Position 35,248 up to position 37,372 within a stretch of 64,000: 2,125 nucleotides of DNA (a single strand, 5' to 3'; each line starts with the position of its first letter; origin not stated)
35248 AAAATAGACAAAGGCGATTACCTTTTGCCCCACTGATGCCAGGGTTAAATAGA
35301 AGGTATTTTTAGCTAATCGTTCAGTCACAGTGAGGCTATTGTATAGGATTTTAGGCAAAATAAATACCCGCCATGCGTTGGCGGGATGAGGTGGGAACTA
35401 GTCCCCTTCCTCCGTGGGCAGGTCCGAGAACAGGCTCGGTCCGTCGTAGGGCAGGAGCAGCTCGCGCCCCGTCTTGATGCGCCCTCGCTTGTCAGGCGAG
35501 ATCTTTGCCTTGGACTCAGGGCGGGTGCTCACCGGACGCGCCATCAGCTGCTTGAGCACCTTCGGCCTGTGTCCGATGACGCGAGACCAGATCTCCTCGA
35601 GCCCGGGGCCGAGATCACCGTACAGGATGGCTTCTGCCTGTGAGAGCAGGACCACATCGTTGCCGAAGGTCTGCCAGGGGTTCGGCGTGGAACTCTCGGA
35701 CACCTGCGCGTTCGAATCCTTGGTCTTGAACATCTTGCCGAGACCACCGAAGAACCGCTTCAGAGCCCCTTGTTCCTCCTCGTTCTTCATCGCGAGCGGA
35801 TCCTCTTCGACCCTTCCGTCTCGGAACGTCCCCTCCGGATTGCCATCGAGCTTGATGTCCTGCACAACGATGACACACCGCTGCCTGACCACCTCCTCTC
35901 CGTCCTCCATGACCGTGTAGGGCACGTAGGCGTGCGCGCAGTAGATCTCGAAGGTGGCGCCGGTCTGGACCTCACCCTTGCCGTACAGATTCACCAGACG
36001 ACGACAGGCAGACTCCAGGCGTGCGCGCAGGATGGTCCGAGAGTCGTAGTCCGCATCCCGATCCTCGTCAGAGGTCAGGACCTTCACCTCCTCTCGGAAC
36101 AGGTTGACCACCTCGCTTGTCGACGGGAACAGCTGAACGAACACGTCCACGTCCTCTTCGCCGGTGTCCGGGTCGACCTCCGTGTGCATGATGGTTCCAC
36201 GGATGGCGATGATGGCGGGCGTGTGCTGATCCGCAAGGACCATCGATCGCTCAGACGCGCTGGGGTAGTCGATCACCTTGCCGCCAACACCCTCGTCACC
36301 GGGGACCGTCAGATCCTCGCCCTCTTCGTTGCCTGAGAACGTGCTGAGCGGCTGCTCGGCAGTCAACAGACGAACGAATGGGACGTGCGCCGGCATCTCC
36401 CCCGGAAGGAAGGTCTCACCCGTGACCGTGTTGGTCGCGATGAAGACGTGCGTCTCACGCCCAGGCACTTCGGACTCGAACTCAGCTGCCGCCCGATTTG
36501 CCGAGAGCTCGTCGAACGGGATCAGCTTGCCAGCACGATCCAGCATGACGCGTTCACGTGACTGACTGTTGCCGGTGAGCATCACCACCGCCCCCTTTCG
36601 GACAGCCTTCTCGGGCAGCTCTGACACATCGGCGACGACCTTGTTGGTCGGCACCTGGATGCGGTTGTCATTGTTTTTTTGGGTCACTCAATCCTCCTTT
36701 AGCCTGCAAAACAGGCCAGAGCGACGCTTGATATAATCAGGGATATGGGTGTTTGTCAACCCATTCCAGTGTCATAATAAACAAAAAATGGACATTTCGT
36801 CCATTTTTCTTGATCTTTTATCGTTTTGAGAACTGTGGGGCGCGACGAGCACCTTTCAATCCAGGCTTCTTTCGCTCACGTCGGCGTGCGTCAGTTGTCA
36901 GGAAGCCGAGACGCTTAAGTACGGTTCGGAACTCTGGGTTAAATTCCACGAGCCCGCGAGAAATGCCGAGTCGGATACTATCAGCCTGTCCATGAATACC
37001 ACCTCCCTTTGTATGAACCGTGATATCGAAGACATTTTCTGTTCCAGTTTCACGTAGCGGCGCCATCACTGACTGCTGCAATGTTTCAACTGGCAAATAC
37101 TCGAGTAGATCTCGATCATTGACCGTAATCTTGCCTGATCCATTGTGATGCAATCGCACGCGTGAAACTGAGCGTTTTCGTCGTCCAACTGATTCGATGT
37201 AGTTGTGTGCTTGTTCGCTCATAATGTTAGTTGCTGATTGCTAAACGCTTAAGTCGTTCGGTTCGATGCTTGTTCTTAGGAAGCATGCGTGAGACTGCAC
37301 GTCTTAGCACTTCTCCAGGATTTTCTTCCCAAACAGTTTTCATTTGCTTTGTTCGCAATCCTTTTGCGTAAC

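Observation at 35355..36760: Highly expressed-looking 429-aa orphan protein in a GC-rich island between the glycan cluster and the ribosomal operon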

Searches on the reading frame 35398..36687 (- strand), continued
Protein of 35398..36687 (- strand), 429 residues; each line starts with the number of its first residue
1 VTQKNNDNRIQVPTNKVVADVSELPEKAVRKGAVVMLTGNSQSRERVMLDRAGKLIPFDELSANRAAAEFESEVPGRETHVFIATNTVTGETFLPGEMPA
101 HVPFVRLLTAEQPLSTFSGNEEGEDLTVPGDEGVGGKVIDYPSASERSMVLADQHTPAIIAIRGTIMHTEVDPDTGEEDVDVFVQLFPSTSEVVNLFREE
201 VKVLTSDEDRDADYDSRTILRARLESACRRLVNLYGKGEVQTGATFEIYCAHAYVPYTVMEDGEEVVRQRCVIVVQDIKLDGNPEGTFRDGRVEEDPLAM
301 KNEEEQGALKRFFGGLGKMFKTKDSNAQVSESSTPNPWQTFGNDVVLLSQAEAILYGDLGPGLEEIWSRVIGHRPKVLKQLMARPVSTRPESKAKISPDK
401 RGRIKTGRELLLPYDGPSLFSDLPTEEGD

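Call 94: search_dna_similar(query=window:35398-36687:-, collection=phages, mode=protein, max_evalue=0.01)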
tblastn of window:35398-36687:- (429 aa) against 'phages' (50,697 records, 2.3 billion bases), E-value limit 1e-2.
No match.

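Call 95: search_dna_similar(query=window:35398-36687:-, collection=plasmids, mode=protein, max_evalue=0.01)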
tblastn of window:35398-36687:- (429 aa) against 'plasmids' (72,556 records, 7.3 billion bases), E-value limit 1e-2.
No match.
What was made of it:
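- On Phage or plasmid gene: tblastn against 50,697 phage and 72,556 plasmid records gave no match (calls 94, 95).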

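Call 96: find_related_loci(query=A4, collection=viral_contigs, flank=5000)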
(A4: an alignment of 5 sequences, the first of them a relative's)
Query A4 (304 aa) in viral_contigs; peptide patterns used: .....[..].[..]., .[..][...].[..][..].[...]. (x = any residue, [..] = any of these).
37 stretches matched a pattern, but none encodes a relative of the query by tblastn (E <= 1e-3).

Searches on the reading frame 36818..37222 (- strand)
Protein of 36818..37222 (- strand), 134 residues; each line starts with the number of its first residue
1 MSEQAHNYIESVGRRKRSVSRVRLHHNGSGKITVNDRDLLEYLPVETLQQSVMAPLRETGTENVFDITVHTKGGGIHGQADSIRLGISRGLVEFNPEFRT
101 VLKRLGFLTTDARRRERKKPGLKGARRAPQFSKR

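Call 21: find_related_loci(query=window:36818-37222:-, collection=genome_contigs, flank=10000)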
Query window:36818-37222:- (134 aa) in genome_contigs; peptide patterns used: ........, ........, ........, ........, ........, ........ (x = any residue, [..] = any of these).
600 stretches matched a pattern (row limit reached: there are more); 587 encode a relative of the query (tblastn E <= 1e-3); the best 80 are kept; 80 distinct loci.
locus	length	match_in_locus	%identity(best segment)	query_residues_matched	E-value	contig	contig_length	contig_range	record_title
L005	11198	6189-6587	53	2-134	2e-43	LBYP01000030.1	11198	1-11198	MAG: Parcubacteria group bacterium GW2011_GWA2_40_23 UT91_C0030, whole genome shotgun sequence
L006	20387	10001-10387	56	6-134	9e-43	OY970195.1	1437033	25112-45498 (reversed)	MAG: Candidatus Peregrinibacteria bacterium isolate MFD02416.bin.c.20 genome assembly, chromosome: 1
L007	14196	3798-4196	53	2-134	7e-42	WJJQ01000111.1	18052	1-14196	MAG: Candidatus Peregrinibacteria bacterium isolate Bin_256 k141_3474382, whole genome shotgun sequence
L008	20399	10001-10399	52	1-134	1e-41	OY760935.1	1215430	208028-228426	MAG: Candidatus Gracilibacteria bacterium isolate 3c0776cb-dd52-49a3-965b-30fb91b92491 genome assembly, chromosome: 1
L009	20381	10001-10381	54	8-134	9e-42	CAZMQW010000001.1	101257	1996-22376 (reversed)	MAG TPA_asm: uncultured Candidatus Saccharibacteria bacterium isolate binchicken_co34_534 genome assembly, contig: NODE_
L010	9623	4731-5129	52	1-134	8e-42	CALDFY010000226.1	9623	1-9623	MAG: uncultured Anaerolineae bacterium isolate S1_Bin_Bin_9_sub_1 genome assembly, contig: c_000000224209, whole genome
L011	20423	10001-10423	52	1-134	3e-41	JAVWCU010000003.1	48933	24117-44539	MAG: Bacilli bacterium isolate CGS10Y4-bin68 NODE_471_length_48933_cov_9.388130, whole genome shotgun sequence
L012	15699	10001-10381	50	8-134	3e-41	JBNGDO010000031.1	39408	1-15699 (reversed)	MAG: Anaerolineae bacterium isolate E05-031 bin70.fa-31, whole genome shotgun sequence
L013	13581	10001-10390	52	5-134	4e-41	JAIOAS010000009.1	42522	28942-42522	MAG: Chloroflexota bacterium isolate S1bins155 c_000000000009, whole genome shotgun sequence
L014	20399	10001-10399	51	1-134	5e-41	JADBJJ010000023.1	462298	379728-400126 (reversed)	MAG: Chloroflexota bacterium isolate Tumba.bins.32 NODE_33_length_462298_cov_157.75, whole genome shotgun sequence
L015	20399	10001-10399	51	1-134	6e-41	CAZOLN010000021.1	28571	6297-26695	MAG TPA_asm: uncultured Anaerolineales bacterium isolate binchicken_co6_399 genome assembly, contig: NODE_1322_length_28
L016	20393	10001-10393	51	1-134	1e-40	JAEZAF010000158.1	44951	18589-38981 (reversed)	MAG: Chloroflexota bacterium isolate OH_CBrB_139 k127_1073848, whole genome shotgun sequence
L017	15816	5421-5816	52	3-134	2e-40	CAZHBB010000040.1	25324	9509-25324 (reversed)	MAG TPA_asm: uncultured Anaerolineales bacterium isolate SRP338002_co1_195 genome assembly, contig: NODE_1792_length_253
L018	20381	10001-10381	54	8-134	2e-40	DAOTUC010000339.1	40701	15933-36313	MAG TPA_asm: Anaerolineae bacterium isolate F17_42 k129_2346523, whole genome shotgun sequence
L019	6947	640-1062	51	1-134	1e-40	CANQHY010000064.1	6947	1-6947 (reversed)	MAG: uncultured Bacilli bacterium isolate Lapin-027__bin75 genome assembly, contig: Lapin-027__NODE_11760_length_6947_co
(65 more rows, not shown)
